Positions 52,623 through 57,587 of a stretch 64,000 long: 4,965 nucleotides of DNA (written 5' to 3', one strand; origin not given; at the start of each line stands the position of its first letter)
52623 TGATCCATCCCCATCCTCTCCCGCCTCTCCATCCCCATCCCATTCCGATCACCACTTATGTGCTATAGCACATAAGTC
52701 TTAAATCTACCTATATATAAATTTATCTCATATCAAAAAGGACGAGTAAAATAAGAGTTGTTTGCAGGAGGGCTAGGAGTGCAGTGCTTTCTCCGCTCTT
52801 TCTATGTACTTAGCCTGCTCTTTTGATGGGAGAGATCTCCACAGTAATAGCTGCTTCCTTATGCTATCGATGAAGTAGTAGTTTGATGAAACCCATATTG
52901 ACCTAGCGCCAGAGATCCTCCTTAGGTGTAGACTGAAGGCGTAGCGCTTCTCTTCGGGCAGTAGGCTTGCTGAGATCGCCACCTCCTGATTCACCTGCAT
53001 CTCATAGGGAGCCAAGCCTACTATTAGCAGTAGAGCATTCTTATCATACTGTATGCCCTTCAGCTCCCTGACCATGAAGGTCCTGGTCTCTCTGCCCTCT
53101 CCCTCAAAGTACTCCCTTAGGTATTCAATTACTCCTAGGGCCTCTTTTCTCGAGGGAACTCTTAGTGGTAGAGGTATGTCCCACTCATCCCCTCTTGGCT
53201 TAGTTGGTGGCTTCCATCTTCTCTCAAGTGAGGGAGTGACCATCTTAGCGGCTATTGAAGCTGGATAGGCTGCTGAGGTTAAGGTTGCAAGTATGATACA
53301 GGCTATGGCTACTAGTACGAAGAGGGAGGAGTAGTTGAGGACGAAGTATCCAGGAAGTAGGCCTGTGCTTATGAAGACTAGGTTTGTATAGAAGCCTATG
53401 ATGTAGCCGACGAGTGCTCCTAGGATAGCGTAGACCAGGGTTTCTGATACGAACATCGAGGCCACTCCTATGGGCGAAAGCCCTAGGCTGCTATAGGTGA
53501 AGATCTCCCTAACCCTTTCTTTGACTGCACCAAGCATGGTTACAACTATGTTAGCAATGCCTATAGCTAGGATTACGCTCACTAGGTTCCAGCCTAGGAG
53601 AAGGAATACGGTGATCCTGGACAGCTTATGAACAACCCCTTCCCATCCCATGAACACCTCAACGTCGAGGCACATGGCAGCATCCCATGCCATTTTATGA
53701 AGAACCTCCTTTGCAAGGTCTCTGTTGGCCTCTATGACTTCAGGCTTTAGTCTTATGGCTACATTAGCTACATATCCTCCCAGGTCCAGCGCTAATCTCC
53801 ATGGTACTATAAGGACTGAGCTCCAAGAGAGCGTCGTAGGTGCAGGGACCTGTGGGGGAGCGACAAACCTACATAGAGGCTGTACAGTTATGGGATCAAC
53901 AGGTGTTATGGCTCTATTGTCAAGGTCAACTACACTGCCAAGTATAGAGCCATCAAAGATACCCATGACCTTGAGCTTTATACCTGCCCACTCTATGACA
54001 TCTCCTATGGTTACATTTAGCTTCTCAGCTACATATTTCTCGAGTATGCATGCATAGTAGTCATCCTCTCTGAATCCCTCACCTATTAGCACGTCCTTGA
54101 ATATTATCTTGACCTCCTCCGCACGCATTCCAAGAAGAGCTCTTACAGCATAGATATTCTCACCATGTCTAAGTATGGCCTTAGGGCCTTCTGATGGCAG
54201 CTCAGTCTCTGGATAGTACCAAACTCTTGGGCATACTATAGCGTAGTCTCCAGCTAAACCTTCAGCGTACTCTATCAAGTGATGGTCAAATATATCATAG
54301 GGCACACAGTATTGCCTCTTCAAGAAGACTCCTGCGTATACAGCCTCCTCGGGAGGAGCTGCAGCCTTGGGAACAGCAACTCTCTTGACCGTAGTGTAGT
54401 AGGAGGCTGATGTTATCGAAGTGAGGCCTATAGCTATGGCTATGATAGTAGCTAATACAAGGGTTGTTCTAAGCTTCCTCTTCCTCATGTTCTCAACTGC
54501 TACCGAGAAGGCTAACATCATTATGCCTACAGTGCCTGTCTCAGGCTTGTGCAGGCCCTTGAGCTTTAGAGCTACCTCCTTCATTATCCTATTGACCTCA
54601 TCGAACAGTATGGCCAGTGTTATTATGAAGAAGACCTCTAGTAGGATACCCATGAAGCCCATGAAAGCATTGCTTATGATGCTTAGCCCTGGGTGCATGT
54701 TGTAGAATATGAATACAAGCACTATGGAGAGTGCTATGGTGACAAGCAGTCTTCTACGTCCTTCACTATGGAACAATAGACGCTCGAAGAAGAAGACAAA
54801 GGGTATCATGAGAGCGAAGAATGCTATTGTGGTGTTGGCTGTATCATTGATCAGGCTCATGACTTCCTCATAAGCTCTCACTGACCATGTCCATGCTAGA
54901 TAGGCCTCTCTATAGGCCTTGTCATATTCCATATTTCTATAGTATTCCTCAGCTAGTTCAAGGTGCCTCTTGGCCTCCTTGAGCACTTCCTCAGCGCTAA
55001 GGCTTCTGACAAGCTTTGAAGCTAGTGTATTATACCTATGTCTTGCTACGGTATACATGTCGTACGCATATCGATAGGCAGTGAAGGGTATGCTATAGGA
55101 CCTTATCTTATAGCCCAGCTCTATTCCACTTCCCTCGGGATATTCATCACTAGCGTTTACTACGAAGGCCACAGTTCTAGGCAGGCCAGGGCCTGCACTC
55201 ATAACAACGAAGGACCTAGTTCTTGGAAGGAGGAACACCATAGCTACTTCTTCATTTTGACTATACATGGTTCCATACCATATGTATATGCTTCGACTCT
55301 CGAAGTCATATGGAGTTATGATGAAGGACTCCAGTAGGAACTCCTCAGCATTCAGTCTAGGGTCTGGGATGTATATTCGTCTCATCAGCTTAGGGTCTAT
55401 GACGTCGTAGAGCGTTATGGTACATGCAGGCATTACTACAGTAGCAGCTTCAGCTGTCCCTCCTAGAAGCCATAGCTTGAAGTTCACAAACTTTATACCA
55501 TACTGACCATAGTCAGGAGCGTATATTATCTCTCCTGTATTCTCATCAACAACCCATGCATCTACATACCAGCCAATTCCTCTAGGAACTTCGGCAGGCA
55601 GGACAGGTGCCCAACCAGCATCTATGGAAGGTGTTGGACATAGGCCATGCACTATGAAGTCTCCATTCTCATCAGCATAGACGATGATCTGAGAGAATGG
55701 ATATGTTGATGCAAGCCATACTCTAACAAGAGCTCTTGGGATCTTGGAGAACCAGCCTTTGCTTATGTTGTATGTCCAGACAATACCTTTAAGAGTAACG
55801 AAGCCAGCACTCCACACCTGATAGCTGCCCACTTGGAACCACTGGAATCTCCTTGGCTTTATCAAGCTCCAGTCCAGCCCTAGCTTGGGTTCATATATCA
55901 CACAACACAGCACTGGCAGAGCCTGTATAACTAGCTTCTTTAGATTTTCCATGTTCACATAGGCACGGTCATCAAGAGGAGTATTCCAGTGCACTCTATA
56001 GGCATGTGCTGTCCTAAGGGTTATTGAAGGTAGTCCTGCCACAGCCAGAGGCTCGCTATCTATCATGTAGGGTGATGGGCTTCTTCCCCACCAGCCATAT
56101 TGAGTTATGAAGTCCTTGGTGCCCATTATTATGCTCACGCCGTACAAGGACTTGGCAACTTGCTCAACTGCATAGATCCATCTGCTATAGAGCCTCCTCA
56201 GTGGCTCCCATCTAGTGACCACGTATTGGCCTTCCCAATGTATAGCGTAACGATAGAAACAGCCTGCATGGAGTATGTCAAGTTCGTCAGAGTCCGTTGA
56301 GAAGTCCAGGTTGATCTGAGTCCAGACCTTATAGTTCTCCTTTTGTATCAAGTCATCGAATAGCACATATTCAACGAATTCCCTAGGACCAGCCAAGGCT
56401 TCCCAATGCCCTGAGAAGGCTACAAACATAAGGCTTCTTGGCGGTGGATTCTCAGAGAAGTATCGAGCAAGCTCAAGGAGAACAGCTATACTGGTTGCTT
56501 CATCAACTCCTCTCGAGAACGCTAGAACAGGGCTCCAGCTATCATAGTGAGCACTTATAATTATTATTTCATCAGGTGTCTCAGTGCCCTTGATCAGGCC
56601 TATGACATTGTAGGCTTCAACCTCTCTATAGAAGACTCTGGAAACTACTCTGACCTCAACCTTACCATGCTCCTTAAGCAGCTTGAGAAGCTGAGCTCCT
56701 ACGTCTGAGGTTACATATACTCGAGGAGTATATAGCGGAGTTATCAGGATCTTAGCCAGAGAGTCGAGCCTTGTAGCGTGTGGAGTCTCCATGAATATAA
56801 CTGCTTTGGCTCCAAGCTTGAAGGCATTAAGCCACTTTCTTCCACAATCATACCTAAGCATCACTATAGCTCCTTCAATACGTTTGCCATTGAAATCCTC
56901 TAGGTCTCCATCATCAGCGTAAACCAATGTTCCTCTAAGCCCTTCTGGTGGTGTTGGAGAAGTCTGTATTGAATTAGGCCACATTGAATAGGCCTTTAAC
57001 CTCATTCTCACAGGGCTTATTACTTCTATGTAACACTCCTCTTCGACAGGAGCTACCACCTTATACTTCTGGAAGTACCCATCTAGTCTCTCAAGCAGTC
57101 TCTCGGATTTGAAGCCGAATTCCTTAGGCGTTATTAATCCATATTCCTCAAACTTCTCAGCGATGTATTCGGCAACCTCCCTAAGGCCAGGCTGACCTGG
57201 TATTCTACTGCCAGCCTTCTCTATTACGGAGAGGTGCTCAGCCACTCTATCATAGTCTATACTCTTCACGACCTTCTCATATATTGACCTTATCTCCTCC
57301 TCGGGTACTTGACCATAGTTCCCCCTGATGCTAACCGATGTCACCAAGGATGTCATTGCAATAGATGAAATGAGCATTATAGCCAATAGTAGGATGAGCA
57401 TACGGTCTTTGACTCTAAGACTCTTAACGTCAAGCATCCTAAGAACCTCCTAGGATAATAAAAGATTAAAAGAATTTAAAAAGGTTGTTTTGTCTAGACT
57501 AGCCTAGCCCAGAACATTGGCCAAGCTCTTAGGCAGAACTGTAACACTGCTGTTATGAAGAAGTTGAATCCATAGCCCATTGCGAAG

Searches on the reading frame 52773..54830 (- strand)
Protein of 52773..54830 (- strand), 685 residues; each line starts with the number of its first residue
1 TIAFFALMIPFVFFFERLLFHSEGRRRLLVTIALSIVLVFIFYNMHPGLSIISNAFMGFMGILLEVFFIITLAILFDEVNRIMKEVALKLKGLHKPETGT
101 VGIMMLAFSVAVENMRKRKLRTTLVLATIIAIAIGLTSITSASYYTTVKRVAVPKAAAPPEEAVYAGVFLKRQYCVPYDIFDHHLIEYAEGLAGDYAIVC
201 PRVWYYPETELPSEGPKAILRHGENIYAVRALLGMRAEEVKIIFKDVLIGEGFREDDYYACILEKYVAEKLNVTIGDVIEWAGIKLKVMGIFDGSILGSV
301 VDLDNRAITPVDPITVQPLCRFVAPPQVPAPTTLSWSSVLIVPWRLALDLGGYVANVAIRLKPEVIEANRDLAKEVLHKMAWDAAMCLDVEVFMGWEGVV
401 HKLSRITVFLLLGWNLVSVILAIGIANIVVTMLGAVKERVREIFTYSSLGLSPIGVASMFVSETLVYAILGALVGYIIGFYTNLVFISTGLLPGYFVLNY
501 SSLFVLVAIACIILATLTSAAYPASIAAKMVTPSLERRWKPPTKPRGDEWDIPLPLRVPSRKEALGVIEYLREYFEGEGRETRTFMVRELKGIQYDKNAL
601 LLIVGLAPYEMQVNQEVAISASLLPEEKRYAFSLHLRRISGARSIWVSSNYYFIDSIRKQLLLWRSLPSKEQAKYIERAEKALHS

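Call 56: search_solved_structures(query=window:52773-54830:-, max_evalue=1, show_alignments=0)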
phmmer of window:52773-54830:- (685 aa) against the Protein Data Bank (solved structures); distinct sequences matched with E-value up to 1: 12.
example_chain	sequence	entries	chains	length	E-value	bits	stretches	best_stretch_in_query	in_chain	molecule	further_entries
5nik_J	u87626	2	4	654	3.6e-05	25.5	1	396-530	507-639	Macrolide export ATP-binding/permease protein MacB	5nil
5gko_A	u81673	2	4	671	0.0008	21.1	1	407-530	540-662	Macrolide export ATP-binding/permease protein MacB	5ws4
9o9x_C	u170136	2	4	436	0.0021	19.7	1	416-488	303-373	ABC transporter permease YtrF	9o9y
7arh_E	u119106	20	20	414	0.003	19.2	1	343-484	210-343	Lipoprotein-releasing system transmembrane protein LolE | Lipoprotein transporter subunit LolE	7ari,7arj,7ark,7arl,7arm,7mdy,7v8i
7mdx_B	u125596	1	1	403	0.0034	19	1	343-484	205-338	Lipoprotein-releasing system transmembrane protein LolE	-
5xu1_M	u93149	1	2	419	0.01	17.4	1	415-529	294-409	ABC transporter permeae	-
9rli_E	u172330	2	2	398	0.032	15.7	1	415-484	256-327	Lipoprotein-releasing system transmembrane protein LolE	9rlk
7arh_C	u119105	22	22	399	0.033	15.7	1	416-528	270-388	Lipoprotein-releasing ABC transporter permease subunit LolC | Lipo-releasing system transmembrane protein lolC | Lipoprotein-releasing system transmembrane prot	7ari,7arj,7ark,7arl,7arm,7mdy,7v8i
7mdx_A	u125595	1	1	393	0.053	15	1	416-528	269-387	Lipoprotein-releasing system transmembrane protein LolC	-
5lil_A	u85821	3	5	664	0.13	13.8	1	415-528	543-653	Macrolide export ATP-binding/permease protein MacB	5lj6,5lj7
9w37_A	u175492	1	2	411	0.66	11.4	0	411-530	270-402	LolF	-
9w35_A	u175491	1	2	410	0.98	10.8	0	411-530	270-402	LolF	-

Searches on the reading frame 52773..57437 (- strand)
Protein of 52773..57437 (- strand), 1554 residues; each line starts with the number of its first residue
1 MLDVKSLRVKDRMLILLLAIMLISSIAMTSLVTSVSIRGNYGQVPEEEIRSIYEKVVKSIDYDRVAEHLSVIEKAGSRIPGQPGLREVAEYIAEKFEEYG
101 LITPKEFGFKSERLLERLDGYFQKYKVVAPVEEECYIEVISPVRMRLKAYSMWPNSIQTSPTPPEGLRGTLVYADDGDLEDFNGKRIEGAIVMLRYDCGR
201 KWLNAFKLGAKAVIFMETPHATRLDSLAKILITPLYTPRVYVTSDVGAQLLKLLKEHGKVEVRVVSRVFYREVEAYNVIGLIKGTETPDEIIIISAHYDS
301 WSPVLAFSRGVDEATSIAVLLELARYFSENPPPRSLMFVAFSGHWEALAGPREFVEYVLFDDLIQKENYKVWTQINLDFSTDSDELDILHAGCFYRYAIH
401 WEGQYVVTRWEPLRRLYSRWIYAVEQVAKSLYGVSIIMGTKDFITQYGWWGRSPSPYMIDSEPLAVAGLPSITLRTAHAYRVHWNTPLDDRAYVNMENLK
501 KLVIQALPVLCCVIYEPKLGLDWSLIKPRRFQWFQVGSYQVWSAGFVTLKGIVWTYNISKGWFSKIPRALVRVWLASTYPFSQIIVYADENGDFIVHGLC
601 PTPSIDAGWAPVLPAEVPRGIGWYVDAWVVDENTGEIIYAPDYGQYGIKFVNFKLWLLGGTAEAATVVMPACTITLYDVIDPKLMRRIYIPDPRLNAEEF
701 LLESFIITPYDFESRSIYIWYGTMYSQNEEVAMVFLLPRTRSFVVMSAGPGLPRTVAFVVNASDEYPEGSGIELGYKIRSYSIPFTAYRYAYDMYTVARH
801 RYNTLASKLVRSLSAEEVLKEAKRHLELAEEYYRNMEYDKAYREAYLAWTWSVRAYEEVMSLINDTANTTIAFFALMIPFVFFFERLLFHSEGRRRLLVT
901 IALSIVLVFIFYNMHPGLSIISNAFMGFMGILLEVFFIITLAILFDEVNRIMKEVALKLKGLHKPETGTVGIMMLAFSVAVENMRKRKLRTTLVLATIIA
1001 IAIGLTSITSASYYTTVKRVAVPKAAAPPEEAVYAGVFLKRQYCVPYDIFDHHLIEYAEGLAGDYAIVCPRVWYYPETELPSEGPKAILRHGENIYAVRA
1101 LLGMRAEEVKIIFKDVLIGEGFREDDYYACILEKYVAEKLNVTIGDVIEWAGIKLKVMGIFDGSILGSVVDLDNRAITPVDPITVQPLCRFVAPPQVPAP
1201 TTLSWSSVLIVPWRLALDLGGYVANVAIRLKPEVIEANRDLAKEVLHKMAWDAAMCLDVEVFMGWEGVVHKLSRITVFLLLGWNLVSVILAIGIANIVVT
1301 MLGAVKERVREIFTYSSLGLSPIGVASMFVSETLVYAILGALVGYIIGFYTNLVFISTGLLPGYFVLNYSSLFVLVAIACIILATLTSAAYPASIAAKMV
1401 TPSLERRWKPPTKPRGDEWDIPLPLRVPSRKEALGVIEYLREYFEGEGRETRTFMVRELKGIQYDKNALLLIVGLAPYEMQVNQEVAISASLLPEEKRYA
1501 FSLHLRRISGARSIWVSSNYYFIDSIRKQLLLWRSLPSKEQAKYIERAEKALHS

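Call 4: search_protein_families(library=pfam, proteins=[window:52773-57437:-], max_evalue=1)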
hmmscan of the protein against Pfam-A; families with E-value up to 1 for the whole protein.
window:52773-57437:- (1554 aa): 7 families
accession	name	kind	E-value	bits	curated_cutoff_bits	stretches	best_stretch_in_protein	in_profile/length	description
PF04389.22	Peptidase_M28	-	2.1e-14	54.1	21.3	1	277-404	1-105/193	Peptidase family M28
PF02687.27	FtsX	-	2.9e-10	40.7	25.5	1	1287-1399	5-118/120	FtsX-like permease C-terminal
PF12704.14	MacB_PCD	-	0.00079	20.2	27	1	1100-1181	89-174/207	MacB-like periplasmic core domain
PF02225.27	PA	-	0.0025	18.4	23.9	1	169-247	3-92/95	PA domain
PF14346.11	DUF4398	-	0.12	13.3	27.9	1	796-848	4-55/78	Domain of unknown function (DUF4398)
PF18212.7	ZNRF_3_ecto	-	0.26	11.8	26.2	1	205-264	45-102/105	ZNRF-3 Ectodomain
PF14138.11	COX16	-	0.61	10.9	27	1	796-837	20-62/79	Cytochrome c oxidase assembly protein COX16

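Call 5: search_protein_families(library=ncbifam, proteins=[window:52773-57437:-], max_evalue=1)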
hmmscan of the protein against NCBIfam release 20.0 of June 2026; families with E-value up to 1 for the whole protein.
window:52773-57437:- (1554 aa): 7 families
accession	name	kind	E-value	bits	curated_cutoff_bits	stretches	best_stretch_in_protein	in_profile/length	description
TIGR03434.1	ADOP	subfamily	8.3e-07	27.5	622.3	1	1224-1398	215-392/803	ADOP family duplicated permease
TIGR02212.1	lolCE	equivalog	0.00028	19.9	362.45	1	1285-1356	272-345/411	lipoprotein-releasing ABC transporter permease subunit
NF007826.0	PRK10535.1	equivalog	0.0013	17.1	966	1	1267-1399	509-639/648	macrolide ABC transporter ATP-binding protein/permease MacB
NF007568.0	PRK10199.1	equivalog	0.0084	15.4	298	1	270-357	92-188/346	aminopeptidase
NF008357.0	PRK11146.1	exception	0.064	12.1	439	1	1286-1353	274-343/414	lipoprotein-releasing ABC transporter permease subunit LolE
TIGR02213.1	lolE_release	exception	0.35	9.7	540.35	1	1285-1353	270-340/411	lipoprotein-releasing ABC transporter permease subunit LolE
NF008076.0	PRK10814.1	exception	0.38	9.7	473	1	1285-1398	270-389/399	lipoprotein-releasing ABC transporter permease subunit LolC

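Call 83: search_protein_families(library=padloc, proteins=[window:52773-57437:-], max_evalue=0.01)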
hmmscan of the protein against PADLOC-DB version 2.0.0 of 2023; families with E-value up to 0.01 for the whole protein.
window:52773-57437:- (1554 aa): 2 families
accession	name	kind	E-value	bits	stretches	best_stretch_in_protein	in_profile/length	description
PDLC01991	CARF_m8--CARF_LolE_TM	-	1.2e-68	230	1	816-1442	25-593/810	-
PDLC01990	CARF_m8--CARF_Beta-galactosidase_LolE_TM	-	2.8e-40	135.6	1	793-1462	974-1589/1791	-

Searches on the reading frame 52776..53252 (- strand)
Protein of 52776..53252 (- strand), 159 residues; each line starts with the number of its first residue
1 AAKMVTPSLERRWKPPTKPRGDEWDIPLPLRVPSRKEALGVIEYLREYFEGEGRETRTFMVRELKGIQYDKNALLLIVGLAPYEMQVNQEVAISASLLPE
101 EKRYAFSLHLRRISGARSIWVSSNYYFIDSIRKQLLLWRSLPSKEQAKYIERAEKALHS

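Call 91: search_protein_families(library=padloc, proteins=[window:52776-53252:-], max_evalue=10)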
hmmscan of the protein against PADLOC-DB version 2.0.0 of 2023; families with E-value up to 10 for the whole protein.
seq(159 aa): 2 families
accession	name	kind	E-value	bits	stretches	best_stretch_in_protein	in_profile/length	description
PDLC01990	CARF_m8--CARF_Beta-galactosidase_LolE_TM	-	1.2e-05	20.8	1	1-69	1525-1591/1791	-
PDLC01991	CARF_m8--CARF_LolE_TM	-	1.3e-05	21.5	1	1-49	547-595/810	-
